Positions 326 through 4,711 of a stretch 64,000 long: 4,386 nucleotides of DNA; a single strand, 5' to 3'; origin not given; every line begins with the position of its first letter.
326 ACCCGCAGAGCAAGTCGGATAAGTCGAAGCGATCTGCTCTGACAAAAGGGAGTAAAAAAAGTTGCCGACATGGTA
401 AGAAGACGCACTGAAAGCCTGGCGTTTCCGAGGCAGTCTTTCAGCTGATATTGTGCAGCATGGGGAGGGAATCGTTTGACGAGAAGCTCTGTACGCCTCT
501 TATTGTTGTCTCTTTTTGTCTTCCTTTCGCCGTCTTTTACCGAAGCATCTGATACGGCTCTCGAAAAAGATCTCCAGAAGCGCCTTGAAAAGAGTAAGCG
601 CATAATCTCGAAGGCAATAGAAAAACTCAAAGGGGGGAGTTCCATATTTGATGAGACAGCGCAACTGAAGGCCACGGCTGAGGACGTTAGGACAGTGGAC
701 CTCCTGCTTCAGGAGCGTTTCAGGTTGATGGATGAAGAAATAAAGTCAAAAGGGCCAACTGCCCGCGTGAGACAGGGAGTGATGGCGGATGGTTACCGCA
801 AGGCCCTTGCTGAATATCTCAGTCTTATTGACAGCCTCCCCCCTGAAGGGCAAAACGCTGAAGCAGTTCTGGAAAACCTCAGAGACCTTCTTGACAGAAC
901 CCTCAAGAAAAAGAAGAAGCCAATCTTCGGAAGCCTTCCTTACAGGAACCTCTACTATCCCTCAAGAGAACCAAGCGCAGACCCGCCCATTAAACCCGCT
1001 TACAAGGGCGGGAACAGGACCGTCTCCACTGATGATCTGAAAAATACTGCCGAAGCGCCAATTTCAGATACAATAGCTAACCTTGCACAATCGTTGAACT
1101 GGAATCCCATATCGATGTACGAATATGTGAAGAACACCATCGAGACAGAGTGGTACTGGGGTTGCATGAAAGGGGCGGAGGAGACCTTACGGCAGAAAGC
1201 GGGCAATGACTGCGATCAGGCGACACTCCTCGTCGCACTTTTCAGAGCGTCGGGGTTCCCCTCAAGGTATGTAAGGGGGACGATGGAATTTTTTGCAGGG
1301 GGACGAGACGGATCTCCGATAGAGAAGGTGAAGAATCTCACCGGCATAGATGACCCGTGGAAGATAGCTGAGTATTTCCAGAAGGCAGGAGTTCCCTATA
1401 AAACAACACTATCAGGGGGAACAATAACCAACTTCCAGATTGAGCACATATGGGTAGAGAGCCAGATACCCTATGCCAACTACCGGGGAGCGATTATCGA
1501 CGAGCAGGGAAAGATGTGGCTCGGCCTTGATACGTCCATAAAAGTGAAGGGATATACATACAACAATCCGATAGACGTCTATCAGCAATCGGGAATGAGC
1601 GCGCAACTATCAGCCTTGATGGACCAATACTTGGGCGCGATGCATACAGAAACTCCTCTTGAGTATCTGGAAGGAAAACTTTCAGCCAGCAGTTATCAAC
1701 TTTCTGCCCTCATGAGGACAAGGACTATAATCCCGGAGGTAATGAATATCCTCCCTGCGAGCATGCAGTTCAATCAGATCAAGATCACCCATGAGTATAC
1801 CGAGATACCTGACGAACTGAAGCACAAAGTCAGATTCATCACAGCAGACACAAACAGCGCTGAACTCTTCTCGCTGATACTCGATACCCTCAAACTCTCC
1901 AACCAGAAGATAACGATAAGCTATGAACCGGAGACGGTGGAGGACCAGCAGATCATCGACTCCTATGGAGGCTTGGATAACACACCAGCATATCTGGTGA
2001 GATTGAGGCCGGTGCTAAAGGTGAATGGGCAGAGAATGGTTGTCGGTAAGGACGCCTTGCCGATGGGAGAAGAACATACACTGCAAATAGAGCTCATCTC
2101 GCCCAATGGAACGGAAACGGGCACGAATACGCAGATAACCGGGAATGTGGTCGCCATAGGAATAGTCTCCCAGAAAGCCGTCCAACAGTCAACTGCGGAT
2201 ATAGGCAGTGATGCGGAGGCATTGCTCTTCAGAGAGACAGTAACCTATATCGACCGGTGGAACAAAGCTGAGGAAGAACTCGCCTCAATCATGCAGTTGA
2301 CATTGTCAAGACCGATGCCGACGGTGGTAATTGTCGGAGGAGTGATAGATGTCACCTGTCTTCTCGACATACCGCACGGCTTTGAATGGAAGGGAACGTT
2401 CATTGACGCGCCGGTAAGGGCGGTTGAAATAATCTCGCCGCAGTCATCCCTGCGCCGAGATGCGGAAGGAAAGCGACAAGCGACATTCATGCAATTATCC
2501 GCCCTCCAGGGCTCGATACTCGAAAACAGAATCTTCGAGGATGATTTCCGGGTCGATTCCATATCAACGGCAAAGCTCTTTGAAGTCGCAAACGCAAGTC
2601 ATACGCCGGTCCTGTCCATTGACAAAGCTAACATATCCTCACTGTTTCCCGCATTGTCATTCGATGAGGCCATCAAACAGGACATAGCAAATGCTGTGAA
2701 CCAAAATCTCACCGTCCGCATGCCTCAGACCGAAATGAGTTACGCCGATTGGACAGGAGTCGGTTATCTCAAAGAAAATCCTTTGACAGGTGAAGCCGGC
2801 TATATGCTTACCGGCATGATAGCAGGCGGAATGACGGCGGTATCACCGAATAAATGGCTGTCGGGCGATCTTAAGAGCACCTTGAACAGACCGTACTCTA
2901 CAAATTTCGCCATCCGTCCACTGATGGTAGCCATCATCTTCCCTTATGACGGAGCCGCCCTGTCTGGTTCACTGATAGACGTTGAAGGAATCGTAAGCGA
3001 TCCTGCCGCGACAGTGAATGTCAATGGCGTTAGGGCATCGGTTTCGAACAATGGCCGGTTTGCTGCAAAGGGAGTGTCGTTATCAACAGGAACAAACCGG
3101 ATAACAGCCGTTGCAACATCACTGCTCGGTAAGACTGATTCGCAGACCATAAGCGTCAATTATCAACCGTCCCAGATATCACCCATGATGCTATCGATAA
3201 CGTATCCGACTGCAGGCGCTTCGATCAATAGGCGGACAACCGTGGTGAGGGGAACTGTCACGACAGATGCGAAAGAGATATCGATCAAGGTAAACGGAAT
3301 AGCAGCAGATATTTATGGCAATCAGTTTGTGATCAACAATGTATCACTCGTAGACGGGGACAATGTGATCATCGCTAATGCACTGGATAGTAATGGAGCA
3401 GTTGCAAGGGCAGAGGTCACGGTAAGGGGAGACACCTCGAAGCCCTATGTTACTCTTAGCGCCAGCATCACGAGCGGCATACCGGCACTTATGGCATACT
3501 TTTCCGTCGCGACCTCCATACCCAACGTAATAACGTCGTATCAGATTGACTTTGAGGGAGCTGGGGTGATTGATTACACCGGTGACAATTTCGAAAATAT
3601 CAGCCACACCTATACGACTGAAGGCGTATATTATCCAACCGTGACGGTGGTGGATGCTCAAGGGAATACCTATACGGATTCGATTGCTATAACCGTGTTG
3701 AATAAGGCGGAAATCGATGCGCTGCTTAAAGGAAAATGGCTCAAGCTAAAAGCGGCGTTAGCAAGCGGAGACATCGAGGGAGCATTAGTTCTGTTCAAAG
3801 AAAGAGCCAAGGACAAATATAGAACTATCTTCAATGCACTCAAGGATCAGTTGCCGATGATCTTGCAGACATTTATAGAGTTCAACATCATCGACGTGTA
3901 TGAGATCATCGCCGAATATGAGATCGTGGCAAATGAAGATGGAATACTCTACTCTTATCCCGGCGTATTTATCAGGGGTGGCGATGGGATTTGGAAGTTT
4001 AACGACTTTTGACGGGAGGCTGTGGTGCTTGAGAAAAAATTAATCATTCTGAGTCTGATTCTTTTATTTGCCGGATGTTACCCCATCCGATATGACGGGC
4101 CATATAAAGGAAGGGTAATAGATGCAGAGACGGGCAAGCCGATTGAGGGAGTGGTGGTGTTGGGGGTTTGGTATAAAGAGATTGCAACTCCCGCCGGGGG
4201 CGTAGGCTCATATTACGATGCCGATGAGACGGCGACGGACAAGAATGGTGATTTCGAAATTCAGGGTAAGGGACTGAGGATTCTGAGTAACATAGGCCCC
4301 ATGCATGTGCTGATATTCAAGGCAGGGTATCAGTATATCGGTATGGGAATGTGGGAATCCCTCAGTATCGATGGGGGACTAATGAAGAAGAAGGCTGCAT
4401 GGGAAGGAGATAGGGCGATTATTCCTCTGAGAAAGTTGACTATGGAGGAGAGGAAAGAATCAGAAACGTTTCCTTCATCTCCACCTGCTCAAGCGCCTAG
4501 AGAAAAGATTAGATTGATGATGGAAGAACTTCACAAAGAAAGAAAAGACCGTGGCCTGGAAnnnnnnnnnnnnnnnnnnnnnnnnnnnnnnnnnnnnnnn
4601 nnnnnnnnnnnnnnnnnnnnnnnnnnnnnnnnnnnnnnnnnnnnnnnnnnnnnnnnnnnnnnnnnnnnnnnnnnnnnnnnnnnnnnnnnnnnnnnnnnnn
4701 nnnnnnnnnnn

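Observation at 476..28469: Exported-enzyme plus giant-protein operon placed tail-to-tail with a sigma-54 pilin operon: candidate pilus-linked attachment/attack module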

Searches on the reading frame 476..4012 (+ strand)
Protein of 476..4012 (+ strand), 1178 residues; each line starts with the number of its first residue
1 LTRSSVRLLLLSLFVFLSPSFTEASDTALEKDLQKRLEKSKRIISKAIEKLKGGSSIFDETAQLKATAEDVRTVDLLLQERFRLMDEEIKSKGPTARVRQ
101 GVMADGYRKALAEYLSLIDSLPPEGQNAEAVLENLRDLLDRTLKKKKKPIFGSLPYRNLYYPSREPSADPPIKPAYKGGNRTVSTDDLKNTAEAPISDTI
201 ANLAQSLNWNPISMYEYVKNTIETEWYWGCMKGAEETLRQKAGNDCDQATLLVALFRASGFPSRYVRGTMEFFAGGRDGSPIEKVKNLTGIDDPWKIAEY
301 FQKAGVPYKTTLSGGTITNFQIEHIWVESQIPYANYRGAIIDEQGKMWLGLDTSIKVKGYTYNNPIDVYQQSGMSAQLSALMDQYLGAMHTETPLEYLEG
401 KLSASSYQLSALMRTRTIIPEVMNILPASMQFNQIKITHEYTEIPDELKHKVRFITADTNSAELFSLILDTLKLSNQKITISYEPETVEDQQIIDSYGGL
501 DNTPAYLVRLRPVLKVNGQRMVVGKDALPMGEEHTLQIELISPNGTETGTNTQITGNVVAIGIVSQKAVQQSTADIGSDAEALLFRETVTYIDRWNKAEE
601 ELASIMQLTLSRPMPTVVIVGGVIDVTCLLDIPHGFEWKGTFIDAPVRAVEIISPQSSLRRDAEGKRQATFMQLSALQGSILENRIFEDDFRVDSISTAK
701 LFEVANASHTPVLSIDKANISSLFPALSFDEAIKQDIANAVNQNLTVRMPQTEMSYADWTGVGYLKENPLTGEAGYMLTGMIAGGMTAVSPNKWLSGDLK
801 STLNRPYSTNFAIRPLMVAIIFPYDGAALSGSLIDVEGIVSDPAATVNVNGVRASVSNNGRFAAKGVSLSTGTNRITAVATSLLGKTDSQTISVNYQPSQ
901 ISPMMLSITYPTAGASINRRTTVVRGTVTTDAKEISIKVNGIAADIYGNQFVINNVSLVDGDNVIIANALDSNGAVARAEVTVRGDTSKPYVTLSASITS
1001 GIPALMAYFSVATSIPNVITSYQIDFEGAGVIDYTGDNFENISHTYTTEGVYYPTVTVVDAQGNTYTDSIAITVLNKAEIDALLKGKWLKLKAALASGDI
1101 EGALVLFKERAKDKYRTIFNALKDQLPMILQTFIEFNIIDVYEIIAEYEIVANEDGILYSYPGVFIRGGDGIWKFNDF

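Call 3: search_protein_families(library=pfam, proteins=[window:476-4009:+], max_evalue=0.01)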
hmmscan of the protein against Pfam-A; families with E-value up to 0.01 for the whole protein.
window:476-4009:+ (1178 aa): 3 families
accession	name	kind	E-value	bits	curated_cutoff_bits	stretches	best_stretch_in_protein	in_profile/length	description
PF09136.16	Glucodextran_B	-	3.2e-23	81.9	27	2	819-896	4-81/83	Glucodextranase, domain B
PF01841.26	Transglut_core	-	6.7e-08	33.2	23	1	214-270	21-79/108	Transglutaminase-like superfamily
PF18911.6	PKD_4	-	4e-05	24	27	1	1017-1074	30-85/85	PKD domain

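Call 26: search_protein_families(library=ncbifam, proteins=[window:476-4009:+], max_evalue=0.01)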
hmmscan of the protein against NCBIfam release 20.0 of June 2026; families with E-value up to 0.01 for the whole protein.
window:476-4009:+ (1178 aa): 1 family
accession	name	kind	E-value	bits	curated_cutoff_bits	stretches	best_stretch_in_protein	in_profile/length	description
NF058578.1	CPR_pilus_PamR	equivalog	0.0055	15.6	300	0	1041-1065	205-229/297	pilus system RbmA-like protein PamR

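Call 72: find_encoding_contigs(protein=window:476-4012:+, flank=10000, max_places=3)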
Protein window:476-4012:+ (1178 aa): 1 contig read that carries it; 1 place shown.
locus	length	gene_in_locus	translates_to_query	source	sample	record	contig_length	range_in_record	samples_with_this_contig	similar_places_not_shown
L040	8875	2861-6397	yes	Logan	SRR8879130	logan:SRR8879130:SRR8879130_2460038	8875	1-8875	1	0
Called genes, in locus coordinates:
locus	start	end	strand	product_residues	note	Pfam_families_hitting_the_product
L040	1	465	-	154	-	PF01243:PNPOx_N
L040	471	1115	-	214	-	-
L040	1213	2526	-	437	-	PF00149:Metallophos (faint)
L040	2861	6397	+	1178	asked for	PF01841:Transglut_core, PF09136:Glucodextran_B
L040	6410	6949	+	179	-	-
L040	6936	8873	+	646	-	?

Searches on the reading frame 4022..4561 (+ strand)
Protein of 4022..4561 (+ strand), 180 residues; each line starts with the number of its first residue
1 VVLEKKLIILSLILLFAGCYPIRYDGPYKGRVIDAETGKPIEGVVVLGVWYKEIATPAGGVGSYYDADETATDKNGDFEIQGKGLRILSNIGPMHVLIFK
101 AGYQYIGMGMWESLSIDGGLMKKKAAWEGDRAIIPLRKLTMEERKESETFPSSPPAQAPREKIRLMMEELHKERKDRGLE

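Call 3: search_protein_families(library=pfam, proteins=[window:4022-4561:+], max_evalue=0.01)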
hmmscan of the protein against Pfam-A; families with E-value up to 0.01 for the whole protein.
window:4022-4561:+ (180 aa): 2 families
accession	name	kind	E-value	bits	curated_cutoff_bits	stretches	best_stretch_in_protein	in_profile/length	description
PF13620.12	CarboxypepD_reg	-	0.0025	18.6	32.3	1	29-82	3-44/82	Carboxypeptidase regulatory-like domain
PF13715.12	CarbopepD_reg_2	-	0.004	17.6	32.2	0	29-47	2-20/88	CarboxypepD_reg-like domain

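Call 26: search_protein_families(library=ncbifam, proteins=[window:4022-4561:+], max_evalue=0.01)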
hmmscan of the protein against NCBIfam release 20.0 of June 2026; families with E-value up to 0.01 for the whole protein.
window:4022-4561:+ (180 aa): 1 family
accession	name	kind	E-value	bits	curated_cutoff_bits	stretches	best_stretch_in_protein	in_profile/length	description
TIGR04134.1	lipo_with_rSAM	hypoth_equivalog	0.0022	18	39.8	1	29-82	43-91/150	radical SAM-associated putative lipoprotein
